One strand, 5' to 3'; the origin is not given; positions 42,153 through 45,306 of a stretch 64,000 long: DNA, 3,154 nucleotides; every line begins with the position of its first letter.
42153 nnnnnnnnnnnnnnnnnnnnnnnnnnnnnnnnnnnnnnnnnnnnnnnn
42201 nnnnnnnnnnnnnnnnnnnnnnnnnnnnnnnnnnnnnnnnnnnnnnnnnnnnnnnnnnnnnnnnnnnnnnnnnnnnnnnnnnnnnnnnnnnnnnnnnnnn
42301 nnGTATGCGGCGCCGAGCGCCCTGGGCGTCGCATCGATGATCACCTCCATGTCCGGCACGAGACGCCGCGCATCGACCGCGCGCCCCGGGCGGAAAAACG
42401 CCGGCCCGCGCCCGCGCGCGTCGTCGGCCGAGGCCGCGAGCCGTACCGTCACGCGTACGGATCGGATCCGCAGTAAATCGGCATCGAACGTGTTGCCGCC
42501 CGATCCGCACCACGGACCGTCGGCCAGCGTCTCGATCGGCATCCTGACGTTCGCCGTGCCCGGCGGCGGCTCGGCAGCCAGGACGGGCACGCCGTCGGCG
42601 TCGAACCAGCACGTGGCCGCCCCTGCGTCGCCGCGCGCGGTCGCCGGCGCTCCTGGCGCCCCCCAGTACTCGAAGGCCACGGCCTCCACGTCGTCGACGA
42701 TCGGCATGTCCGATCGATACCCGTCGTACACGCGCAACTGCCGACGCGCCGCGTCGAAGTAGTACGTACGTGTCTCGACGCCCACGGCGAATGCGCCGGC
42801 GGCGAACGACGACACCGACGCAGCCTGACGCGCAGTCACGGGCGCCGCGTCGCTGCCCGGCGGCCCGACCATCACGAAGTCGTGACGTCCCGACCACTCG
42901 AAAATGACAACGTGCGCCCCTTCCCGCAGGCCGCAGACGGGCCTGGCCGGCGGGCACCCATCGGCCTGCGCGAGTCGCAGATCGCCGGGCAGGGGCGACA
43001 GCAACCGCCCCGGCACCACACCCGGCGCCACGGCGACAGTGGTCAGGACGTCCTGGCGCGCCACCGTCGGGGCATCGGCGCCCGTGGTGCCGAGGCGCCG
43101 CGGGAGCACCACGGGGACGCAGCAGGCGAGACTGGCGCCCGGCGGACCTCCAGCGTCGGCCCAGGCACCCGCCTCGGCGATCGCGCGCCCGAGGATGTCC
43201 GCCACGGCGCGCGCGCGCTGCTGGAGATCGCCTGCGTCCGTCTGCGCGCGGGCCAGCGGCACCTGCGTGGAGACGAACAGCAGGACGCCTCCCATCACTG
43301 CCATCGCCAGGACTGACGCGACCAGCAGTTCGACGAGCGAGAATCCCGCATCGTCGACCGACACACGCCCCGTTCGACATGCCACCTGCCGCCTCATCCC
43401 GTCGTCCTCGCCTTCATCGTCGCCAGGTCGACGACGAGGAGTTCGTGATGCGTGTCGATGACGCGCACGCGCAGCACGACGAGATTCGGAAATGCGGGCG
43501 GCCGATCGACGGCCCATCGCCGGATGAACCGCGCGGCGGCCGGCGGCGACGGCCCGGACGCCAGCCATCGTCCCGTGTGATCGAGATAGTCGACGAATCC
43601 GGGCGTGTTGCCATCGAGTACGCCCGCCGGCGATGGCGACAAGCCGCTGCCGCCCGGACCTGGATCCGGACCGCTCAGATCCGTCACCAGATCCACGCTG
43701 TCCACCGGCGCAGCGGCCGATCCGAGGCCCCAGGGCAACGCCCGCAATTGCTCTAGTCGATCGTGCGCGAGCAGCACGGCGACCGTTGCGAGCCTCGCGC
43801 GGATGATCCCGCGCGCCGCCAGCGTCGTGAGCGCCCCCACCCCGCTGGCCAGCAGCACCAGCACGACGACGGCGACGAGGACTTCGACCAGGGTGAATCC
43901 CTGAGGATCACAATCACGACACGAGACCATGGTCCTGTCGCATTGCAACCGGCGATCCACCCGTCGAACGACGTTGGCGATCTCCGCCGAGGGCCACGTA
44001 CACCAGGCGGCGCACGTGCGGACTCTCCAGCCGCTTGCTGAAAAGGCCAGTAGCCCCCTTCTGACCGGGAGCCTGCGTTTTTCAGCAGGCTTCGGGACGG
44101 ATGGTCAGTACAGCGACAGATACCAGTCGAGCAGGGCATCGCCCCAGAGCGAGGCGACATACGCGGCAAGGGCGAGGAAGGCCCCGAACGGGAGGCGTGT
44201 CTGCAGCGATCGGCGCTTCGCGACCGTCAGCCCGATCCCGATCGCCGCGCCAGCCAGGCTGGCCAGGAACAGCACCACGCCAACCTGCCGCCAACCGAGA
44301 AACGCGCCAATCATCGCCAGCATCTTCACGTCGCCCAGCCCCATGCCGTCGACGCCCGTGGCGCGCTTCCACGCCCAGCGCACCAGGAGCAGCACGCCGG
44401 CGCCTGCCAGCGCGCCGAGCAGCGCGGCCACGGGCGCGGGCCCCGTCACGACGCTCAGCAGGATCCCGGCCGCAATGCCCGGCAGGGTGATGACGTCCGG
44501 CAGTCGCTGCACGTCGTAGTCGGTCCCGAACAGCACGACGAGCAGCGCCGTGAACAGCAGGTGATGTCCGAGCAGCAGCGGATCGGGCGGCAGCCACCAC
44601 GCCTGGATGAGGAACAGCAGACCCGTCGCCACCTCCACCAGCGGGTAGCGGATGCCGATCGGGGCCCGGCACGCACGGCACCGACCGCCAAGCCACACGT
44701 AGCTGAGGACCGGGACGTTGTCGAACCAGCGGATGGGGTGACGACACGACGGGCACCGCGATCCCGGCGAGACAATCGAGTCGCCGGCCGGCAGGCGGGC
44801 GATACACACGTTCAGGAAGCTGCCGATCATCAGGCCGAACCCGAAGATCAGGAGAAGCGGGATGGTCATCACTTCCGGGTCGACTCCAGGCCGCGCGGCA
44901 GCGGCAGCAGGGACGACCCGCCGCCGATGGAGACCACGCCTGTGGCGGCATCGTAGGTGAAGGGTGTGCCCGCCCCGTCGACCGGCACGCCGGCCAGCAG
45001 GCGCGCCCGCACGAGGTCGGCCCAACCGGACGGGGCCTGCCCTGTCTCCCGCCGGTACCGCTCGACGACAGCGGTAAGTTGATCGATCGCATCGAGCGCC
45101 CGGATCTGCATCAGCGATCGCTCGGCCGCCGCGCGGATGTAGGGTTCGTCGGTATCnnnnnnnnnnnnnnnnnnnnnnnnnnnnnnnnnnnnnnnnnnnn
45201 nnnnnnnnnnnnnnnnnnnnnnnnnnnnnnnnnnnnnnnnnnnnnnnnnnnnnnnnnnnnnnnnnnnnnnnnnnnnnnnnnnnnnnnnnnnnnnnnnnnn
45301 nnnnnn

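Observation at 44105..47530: ABC-2 exporter, TPR membrane protein and prepilin peptidase form one translationally coupled unit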

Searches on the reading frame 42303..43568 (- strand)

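Call 3: search_protein_families(library=pfam, proteins=[window:42303-43568:-], max_evalue=0.01)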
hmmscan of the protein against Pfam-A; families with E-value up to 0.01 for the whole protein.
window:42303-43568:- (422 aa): 1 family
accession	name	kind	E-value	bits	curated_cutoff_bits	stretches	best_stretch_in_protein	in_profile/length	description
PF07963.17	N_methyl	-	0.00013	21.8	21.2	1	74-96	5-27/27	Prokaryotic N-terminal methylation motif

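Call 4: search_protein_families(library=ncbifam, proteins=[window:42303-43568:-], max_evalue=0.01)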
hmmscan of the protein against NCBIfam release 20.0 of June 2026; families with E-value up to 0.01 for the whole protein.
window:42303-43568:- (422 aa): 1 family
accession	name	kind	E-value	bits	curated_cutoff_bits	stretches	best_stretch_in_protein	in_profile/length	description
NF038304.1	EPS_HpsC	equivalog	0.0069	16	200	1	69-99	16-46/318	hormogonium polysaccharide secretion pseudopilin HpsC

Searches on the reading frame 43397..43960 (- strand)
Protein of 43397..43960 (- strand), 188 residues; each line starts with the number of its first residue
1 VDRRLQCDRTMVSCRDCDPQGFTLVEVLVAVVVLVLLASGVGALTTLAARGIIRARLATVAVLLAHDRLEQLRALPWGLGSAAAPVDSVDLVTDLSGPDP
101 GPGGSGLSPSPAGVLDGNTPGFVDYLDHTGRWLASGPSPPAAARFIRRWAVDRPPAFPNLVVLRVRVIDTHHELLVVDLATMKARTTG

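Call 3: search_protein_families(library=pfam, proteins=[window:43397-43960:-], max_evalue=0.01)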
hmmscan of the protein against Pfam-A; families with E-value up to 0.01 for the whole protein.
window:43397-43960:- (188 aa): 1 family
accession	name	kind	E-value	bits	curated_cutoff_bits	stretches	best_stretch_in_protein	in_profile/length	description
PF07963.17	N_methyl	-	1.4e-06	28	21.2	1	20-41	5-26/27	Prokaryotic N-terminal methylation motif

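Call 4: search_protein_families(library=ncbifam, proteins=[window:43397-43960:-], max_evalue=0.01)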
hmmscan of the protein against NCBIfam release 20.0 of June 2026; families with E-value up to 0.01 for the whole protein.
window:43397-43960:- (188 aa): 5 families
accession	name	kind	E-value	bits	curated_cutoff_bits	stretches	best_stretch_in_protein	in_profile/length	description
TIGR02523.1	type_IV_pilV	equivalog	3.7e-06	27.5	52.2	1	20-89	2-71/139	type IV pilus modification protein PilV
TIGR02532.1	IV_pilin_GFxxxE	domain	4.6e-06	26.2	16.3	1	20-41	2-23/24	prepilin-type N-terminal cleavage/methylation domain-containing protein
NF047828.1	T3SSXpsI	equivalog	0.00099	19.1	150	1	20-72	2-54/132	type II secretion system protein XpsI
TIGR01707.1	gspI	equivalog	0.0025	18.3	44.35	1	21-73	1-53/101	type II secretion system minor pseudopilin GspI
NF041002.1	pilin_ComGF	equivalog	0.0051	17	80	1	20-49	2-31/139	competence type IV pilus minor pilin ComGF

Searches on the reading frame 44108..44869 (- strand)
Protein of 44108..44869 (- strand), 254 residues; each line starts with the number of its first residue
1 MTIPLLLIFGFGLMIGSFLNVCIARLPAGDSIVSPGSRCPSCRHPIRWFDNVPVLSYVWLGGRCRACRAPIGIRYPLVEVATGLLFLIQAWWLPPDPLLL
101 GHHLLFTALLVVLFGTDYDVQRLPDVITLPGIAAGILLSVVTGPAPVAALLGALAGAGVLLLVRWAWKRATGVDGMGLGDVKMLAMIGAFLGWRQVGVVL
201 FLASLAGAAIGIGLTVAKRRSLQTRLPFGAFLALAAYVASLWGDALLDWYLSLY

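Call 3: search_protein_families(library=pfam, proteins=[window:44108-44869:-], max_evalue=0.01)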
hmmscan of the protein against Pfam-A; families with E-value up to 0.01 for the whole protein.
window:44108-44869:- (254 aa): 2 families
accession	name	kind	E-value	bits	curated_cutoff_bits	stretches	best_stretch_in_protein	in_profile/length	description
PF06750.18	A24_N_bact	-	1.3e-35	121.8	23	1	11-91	2-82/84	Bacterial Peptidase A24 N-terminal domain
PF01478.23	Peptidase_A24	-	1.9e-18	67.2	26.5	1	104-212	1-104/104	Type IV leader peptidase family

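Call 4: search_protein_families(library=ncbifam, proteins=[window:44108-44869:-], max_evalue=0.01)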
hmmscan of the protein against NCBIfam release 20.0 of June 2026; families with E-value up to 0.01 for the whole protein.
window:44108-44869:- (254 aa): 0 families

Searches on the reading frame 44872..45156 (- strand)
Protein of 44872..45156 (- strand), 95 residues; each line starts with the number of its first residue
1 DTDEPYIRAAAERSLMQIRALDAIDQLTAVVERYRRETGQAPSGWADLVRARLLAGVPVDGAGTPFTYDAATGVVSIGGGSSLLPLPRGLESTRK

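Call 57: search_solved_structures(query=A4, max_evalue=10, show_alignments=3)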
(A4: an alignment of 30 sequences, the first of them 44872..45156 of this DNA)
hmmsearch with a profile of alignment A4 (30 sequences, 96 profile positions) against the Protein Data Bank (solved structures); distinct sequences matched with E-value up to 10: 38.
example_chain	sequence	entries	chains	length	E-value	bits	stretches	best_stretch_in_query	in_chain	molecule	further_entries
3wwa_A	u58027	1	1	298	4.1e-05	26.8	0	56-76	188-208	Pizza7H protein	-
3ww9_A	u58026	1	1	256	0.0001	25.5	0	56-76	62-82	pizza6 protein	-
6rej_A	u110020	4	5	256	0.0007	22.8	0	56-76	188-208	Pizza6-SH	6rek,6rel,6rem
6qsd_A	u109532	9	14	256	0.0008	22.6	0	56-76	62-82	Pizza6S | Pizza6-S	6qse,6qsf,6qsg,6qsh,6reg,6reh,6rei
6f0t_A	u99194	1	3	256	0.0011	22.2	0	56-76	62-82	Pizza6-SFW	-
6ren_A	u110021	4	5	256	0.0014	21.8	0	56-76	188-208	3fPizza6-SH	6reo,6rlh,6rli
7zph_A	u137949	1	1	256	0.013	18.8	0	56-76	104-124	Pizza6-TNK-RSH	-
7zcj_A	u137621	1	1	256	0.017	18.4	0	56-76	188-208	Pizza6-TNH-TSH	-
6ft5_A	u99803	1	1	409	0.02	18.1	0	4-30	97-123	alphaRep A3_A3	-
29jd_A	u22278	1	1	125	0.023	17.9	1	51-71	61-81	Type II secretion system core protein G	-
2kep_A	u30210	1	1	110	0.024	17.9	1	43-69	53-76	General secretion pathway protein G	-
7zpw_A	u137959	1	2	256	0.031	17.6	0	56-76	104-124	Pizza6-TSK-TSH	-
3ww8_A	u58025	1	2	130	0.042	17.1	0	56-76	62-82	Pizza3 protein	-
6f0s_A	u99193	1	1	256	0.049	16.9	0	56-76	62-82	Pizza6-SYW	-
2ic9_A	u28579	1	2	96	0.057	16.7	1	29-65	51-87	Nucleocapsid protein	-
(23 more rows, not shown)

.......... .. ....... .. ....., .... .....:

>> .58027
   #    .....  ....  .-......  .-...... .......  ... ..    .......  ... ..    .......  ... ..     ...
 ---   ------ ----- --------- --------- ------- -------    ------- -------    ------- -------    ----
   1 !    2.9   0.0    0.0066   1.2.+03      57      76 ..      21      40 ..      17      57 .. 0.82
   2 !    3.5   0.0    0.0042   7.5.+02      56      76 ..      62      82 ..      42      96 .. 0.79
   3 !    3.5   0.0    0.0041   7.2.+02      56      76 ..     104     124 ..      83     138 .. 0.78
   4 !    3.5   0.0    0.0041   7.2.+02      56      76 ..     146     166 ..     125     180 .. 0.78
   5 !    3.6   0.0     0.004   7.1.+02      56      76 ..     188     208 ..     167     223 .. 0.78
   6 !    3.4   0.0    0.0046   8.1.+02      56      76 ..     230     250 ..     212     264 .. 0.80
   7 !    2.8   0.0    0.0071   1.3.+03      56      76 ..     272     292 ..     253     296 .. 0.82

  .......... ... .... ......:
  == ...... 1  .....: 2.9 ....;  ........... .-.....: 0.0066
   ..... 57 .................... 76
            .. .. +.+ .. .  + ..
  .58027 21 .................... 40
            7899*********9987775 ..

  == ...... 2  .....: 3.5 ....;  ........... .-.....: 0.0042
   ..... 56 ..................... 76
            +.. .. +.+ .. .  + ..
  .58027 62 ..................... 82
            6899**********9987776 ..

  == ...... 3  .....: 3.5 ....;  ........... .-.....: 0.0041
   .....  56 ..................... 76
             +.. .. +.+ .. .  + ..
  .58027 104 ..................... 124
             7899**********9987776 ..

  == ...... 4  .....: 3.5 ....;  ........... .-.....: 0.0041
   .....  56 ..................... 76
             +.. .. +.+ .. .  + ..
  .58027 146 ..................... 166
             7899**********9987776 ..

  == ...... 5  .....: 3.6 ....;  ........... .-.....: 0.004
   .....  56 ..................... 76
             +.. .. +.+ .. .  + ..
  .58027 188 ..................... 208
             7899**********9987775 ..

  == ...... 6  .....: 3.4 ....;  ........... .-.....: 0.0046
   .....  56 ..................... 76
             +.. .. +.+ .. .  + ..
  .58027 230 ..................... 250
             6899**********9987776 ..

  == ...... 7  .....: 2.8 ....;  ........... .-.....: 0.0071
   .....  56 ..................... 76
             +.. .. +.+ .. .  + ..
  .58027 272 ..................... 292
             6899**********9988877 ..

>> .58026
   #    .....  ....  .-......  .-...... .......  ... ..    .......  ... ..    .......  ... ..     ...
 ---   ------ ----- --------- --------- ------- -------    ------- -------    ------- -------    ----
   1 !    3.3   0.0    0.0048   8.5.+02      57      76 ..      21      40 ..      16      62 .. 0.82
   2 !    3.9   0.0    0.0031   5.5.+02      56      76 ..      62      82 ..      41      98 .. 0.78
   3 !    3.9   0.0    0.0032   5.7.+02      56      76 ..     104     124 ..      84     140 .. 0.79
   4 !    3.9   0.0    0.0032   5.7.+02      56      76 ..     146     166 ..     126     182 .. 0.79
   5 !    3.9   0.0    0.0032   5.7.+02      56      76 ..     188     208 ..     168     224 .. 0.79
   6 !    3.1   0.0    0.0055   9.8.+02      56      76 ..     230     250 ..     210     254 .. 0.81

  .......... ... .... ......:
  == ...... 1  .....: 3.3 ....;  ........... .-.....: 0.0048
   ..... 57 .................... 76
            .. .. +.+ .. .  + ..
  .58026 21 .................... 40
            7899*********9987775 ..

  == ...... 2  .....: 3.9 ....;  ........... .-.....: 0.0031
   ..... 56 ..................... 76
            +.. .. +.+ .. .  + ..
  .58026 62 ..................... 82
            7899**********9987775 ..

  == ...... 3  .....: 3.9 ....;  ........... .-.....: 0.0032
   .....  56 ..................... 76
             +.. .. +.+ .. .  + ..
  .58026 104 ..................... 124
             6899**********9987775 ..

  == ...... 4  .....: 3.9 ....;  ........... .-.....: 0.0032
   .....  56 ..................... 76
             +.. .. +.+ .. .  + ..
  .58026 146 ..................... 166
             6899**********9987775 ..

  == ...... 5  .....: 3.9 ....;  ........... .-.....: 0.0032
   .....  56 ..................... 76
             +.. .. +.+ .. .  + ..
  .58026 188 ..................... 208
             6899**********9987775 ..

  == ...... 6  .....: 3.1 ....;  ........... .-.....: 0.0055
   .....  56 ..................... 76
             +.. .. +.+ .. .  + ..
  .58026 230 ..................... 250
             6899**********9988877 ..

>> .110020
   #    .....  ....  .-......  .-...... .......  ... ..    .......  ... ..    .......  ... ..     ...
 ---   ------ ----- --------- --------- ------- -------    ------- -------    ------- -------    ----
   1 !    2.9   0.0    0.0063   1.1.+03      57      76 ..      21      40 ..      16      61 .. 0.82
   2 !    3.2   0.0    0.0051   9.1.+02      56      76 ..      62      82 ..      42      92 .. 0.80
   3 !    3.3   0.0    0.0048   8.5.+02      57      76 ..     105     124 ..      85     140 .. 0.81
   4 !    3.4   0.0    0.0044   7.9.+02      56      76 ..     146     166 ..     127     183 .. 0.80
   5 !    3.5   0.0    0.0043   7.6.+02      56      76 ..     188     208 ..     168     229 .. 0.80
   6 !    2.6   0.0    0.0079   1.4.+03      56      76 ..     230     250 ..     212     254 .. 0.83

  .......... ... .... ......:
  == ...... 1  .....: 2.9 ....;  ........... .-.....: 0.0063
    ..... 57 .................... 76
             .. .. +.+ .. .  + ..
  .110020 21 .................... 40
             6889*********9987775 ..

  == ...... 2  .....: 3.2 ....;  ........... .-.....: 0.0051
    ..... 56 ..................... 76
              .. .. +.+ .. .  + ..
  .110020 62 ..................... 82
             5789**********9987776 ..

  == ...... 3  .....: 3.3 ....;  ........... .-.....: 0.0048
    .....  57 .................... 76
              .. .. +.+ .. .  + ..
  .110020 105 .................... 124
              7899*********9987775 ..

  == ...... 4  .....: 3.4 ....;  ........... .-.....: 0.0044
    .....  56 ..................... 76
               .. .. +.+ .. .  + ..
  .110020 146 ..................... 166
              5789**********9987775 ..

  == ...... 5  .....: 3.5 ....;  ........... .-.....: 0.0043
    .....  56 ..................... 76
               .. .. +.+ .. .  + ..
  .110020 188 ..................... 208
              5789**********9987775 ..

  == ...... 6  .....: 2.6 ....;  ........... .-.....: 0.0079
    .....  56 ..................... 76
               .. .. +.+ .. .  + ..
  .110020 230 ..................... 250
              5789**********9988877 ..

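Call 64: predict_structure(alignment_id=A4)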
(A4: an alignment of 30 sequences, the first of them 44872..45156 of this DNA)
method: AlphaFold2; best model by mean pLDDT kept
length: 95 residues; sequences in the alignment: 30
mean_pLDDT: 92.9   pTM: 0.81
mean pLDDT of the five models: 92.9, 91.9, 91.8, 91.7, 91.5
residues with pLDDT >= 90: 83; 70-90: 5; 50-70: 5; < 50: 2
segments of 3 or more residues with pLDDT < 50: none
pLDDT, mean of each block of 10 residues (from residue 1): 88 95 97 98 98 98 97 96 89 53
secondary structure, 60 per line:
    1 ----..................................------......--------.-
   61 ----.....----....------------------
elements in order: H5-38 H45-50 E65-69 E74-77

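Call 81: search_protein_families(library=pfam, alignment_id=A4, max_evalue=10)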
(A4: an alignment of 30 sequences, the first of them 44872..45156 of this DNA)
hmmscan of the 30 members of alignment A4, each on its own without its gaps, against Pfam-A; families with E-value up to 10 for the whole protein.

A. member 1, window:44872-45156:- (95 aa): 1 family
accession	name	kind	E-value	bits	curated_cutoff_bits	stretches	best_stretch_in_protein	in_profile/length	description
PF00933.27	Glyco_hydro_3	-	0.25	11.2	27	0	6-43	51-87/316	Glycosyl hydrolase family 3 N terminal domain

B. families by the number of members that match (of 30 scanned): 14 families
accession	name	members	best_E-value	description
PF08334.16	T2SSG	4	0.0028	Type II secretion system (T2SS), protein G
PF14326.11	DUF4384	2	0.1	Domain of unknown function (DUF4384)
PF03704.23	BTAD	1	0.017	Bacterial transcriptional activator domain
PF16216.10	GxGYxYP_N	1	0.067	GxGYxYP_N 1st domain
PF23795.1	SH3_YKFC_2nd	1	0.073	YKFC SH3b2 domain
PF13814.12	Replic_Relax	1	0.098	Replication-relaxation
PF00943.25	Alpha_E2_glycop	1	0.13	Alphavirus E2 glycoprotein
PF22860.2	DUF7017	1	0.13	Domain of unknown function (DUF7017)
PF03958.22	Secretin_N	1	0.14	Bacterial type II/III secretion system short domain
PF12835.12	Integrase_1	1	0.19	Integrase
PF07238.19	PilZ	1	0.21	PilZ domain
PF00933.27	Glyco_hydro_3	1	0.25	Glycosyl hydrolase family 3 N terminal domain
PF09382.16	RQC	1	0.31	RQC domain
PF04408.29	HA2_N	1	0.54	Helicase associated domain (HA2), winged-helix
